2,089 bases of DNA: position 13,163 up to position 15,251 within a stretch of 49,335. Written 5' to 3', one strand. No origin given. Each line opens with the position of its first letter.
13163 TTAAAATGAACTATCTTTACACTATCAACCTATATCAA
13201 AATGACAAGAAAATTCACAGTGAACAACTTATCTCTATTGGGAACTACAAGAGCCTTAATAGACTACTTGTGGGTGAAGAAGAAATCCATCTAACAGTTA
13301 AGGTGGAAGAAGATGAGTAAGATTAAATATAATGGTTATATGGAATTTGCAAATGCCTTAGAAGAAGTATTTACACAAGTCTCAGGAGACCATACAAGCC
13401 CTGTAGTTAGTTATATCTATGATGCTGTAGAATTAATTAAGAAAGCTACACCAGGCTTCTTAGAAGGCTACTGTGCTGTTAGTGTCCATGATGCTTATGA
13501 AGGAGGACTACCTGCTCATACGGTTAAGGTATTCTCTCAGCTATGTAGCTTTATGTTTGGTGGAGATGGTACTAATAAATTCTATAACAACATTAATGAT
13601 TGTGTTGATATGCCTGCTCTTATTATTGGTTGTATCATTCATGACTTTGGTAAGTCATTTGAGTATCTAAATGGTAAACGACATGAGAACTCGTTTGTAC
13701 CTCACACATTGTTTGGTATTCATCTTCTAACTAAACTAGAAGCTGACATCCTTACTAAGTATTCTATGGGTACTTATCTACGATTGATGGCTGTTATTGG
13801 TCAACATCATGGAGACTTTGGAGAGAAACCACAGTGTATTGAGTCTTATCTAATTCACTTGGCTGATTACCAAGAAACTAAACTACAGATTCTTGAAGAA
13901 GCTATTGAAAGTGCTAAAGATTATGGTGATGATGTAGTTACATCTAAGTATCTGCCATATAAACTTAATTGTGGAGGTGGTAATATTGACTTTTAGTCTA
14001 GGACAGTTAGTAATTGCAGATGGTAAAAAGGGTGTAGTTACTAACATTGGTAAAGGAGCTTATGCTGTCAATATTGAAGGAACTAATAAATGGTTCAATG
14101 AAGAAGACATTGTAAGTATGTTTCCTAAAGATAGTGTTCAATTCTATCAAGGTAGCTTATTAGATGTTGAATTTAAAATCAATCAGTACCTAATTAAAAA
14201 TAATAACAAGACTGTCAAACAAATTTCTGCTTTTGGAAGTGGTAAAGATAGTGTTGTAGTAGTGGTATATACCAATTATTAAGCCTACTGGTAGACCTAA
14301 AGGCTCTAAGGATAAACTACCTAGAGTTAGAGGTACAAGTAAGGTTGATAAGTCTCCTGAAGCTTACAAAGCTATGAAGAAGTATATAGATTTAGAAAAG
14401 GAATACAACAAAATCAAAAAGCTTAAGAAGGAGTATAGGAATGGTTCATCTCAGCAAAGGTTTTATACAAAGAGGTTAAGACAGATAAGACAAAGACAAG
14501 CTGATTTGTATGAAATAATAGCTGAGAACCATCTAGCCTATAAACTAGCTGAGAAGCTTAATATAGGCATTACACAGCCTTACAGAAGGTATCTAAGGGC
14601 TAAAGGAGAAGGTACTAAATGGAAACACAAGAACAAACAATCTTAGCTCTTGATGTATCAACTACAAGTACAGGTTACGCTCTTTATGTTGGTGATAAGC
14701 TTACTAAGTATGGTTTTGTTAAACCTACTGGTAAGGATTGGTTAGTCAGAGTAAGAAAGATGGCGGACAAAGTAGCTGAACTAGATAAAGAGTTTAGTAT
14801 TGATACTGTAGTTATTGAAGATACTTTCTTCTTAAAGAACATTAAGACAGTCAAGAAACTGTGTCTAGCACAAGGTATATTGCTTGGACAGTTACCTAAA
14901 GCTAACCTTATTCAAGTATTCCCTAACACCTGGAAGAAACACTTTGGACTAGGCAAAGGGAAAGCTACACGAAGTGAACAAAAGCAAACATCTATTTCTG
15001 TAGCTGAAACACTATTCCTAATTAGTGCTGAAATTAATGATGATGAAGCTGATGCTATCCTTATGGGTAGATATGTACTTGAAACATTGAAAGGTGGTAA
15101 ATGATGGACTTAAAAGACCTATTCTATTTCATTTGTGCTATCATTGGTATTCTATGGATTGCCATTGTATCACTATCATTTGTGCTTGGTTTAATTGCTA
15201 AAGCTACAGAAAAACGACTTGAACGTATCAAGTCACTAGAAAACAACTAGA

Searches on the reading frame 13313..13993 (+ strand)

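Call 14: search_protein_families(library=pfam, proteins=[window:13313-13993:+], max_evalue=0.01)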
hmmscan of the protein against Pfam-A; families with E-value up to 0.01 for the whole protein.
window:13313-13993:+ (227 aa): 2 families
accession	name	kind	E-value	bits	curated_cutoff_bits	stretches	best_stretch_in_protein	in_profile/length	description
PF01966.28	HD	-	7e-05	23.5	22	1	102-186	26-112/116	HD domain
PF18019.7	Cas3_HD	-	0.0079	16.7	23.1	0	123-203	93-169/207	Cas3, HD domain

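Call 15: search_protein_families(library=phrogs, proteins=[window:13313-13993:+], max_evalue=0.001)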
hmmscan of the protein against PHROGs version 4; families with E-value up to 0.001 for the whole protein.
window:13313-13993:+ (227 aa): 1 family
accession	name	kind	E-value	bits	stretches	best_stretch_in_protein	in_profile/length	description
phrog_5889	-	unknown function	8.2e-10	39.5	1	54-194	54-198/242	-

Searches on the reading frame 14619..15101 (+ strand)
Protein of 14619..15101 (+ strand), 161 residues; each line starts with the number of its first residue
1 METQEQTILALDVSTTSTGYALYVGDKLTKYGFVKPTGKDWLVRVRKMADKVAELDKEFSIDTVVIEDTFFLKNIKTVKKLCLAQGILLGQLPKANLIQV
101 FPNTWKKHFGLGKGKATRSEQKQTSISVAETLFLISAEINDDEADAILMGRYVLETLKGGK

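Call 14: search_protein_families(library=pfam, proteins=[window:14619-15101:+], max_evalue=0.01)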
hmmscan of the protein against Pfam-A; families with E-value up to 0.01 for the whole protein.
window:14619-15101:+ (161 aa): 2 families
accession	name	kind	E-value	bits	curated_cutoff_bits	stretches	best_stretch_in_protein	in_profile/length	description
PF02075.23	RuvC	-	2e-08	34.7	22.2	1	8-147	1-142/148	Crossover junction endodeoxyribonuclease RuvC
PF07066.17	DUF3882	-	7.6e-07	29.6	22.1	1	7-153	3-160/162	Lactococcus phage M3 protein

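Call 15: search_protein_families(library=phrogs, proteins=[window:14619-15101:+], max_evalue=0.001)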
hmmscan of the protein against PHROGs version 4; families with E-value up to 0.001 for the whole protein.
window:14619-15101:+ (161 aa): 3 families
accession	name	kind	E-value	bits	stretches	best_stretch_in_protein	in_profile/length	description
phrog_827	-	DNA, RNA and nucleotide metabolism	2.3e-27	97.1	1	7-154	2-156/161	Holliday junction resolvase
phrog_159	-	DNA, RNA and nucleotide metabolism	8e-20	72.1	1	5-158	87-251/330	RuvC-like Holliday junction resolvase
phrog_1770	-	DNA, RNA and nucleotide metabolism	7.7e-07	30.2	1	5-156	3-150/158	Holliday junction resolvase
